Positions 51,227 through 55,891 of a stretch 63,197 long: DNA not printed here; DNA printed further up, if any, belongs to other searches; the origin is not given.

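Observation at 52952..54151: Two histidine-phosphatase (PGAM-like) domains inserted at separate points in the IleRS catalytic core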

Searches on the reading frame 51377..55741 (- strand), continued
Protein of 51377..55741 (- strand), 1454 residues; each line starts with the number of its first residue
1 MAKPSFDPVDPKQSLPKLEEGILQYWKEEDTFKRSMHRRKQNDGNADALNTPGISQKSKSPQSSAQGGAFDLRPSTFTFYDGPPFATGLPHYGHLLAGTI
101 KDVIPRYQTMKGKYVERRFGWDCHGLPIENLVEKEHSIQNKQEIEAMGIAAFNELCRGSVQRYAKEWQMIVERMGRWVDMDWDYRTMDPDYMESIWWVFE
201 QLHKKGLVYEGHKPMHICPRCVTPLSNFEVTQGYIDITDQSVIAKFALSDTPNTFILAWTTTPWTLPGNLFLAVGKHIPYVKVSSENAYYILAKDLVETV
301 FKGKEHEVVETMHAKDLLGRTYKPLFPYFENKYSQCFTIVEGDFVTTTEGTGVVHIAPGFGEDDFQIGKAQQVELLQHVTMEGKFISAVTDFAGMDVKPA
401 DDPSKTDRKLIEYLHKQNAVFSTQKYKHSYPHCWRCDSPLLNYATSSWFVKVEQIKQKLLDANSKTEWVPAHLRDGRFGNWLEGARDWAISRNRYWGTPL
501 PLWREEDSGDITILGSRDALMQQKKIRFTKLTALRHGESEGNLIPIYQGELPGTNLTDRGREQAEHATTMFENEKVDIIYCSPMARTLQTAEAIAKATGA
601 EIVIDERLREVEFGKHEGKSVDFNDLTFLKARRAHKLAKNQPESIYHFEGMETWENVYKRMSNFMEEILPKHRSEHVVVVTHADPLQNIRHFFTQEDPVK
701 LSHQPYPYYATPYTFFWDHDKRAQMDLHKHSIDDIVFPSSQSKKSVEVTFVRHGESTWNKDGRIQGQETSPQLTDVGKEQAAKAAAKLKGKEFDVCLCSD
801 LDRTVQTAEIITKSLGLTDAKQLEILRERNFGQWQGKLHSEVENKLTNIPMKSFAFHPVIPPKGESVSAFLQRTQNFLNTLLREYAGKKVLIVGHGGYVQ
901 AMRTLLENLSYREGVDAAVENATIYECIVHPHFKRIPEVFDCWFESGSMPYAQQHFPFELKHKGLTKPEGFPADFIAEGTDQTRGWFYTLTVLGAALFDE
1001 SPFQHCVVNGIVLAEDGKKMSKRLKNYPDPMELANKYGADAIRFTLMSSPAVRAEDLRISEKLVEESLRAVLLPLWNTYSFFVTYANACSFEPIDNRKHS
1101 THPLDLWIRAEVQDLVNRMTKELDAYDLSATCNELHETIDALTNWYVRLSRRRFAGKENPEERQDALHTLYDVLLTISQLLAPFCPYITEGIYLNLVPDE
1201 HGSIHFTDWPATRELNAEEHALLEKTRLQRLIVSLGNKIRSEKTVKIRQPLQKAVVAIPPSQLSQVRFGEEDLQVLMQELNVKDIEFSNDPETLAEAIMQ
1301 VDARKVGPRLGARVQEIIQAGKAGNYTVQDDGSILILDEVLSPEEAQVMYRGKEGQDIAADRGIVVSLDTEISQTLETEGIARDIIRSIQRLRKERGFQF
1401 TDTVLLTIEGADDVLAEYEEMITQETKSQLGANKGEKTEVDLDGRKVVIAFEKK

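Call 77: fold_search(model_id=the predicted structure, library=pdb)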
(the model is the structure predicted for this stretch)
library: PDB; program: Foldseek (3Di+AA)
matches with E <= 10: 951; with E <= 0.001: 537
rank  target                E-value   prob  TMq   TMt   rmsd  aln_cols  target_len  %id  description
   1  7d5c                  1.6e-67  1.00  0.61  0.78   4.5      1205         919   30  IleRS in complex with a tRNA site inhibitor (released 2021-02-24)
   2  9wqt                  2.9e-66  1.00  0.61  0.78   4.4      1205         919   30  Crystal structure of Saccharomyces cerevisiae isoleucyl-tRNA synthetase in complex with reveromycin A and isoleucine (released 2026-04-08)
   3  8wnd_A                4.2e-66  1.00  0.62  0.70   4.3      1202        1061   30  Crystal structure of Saccharomyces cerevisiae isoleucyl-tRNA synthetase in complex with tRNA(Ile) and isoleucine (released 2024-10-09)
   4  8z1p_A                6.5e-66  1.00  0.61  0.69   4.3      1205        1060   30  Crystal structure of Saccharomyces cerevisiae isoleucyl-tRNA synthetase in complex with a mimic tRNA(Met) and isoleuci (released 2024-12-18)
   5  8c8v                  2.2e-65  1.00  0.60  0.69   6.5      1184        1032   28  Priestia megaterium mupirocin-resistant isoleucyl-tRNA synthetase 2 with a fully-resolved C-terminal tRNA-binding domain (released 2023-08-16)
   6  9wqs                  2.3e-65  1.00  0.60  0.77   4.8      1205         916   30  Crystal structure of Saccharomyces cerevisiae isoleucyl-tRNA synthetase in complex with reveromycin A and isoleucine (released 2026-04-08)
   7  8c9d                  4.1e-65  1.00  0.60  0.69   6.4      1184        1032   27  Priestia megaterium W130Q mutant of type 2 isoleucyl-tRNA synthetase complexed with an isoleucyl-adenylate analogue (released 2023-08-16)
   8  8c8w                  1.4e-64  1.00  0.59  0.69   6.5      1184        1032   28  Priestia megaterium mupirocin hyper-resistant HIGH motif mutant of type 2 isoleucyl-tRNA synthetase complexed with an is (released 2023-08-16)
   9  6ldk                  8.2e-64  1.00  0.57  0.82   5.2      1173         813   31  Isoleucyl-tRNA synthetase from Candida albicans complexed with a isoleucyl-adenylate (released 2020-11-04)
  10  8c8u                  3.7e-63  1.00  0.57  0.66   7.3      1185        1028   28  Priestia megaterium mupirocin-resistant isoleucyl-tRNA synthetase 2 complexed with mupirocin (released 2023-08-23)
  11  8wnd_B                3.2e-60  1.00  0.61  0.77   4.4      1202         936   30  Crystal structure of Saccharomyces cerevisiae isoleucyl-tRNA synthetase in complex with tRNA(Ile) and isoleucine (released 2024-10-09)
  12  1ile                  5.7e-56  1.00  0.59  0.85   6.4      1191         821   27  ISOLEUCYL-TRNA SYNTHETASE (released 1999-04-13)
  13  8c9f                  4.5e-47  1.00  0.55  0.71   7.9      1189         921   19  Priestia megaterium inactive HIGH motif mutant of type1 isoleucyl-tRNA synthetase complexed with an isoleucyl-adenylate  (released 2023-08-16)
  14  8c9e                  1.2e-46  1.00  0.55  0.71   9.3      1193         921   20  Priestia megaterium mupirocin-sensitive isoleucyl-tRNA synthetase 1 complexed with an isoleucyl-adenylate analogue (released 2023-08-16)
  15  8wnj                  4.5e-40  1.00  0.54  0.69   9.0      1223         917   17  Crystal structure of H. pylori isoleucyl-tRNA synthetase (HpIleRS) in complex with Ile-AMP (released 2024-02-14)
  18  1qu2_A                2.9e-38  1.00  0.51  0.65   8.3      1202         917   19  INSIGHTS INTO EDITING FROM AN ILE-TRNA SYNTHETASE STRUCTURE WITH TRNA(ILE) AND MUPIROCIN (released 1999-08-31)
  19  1qu3_A                8.1e-37  1.00  0.50  0.66   8.5      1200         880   19  INSIGHTS INTO EDITING FROM AN ILE-TRNA SYNTHETASE STRUCTURE WITH TRNA(ILE) AND MUPIROCIN (released 1999-08-31)
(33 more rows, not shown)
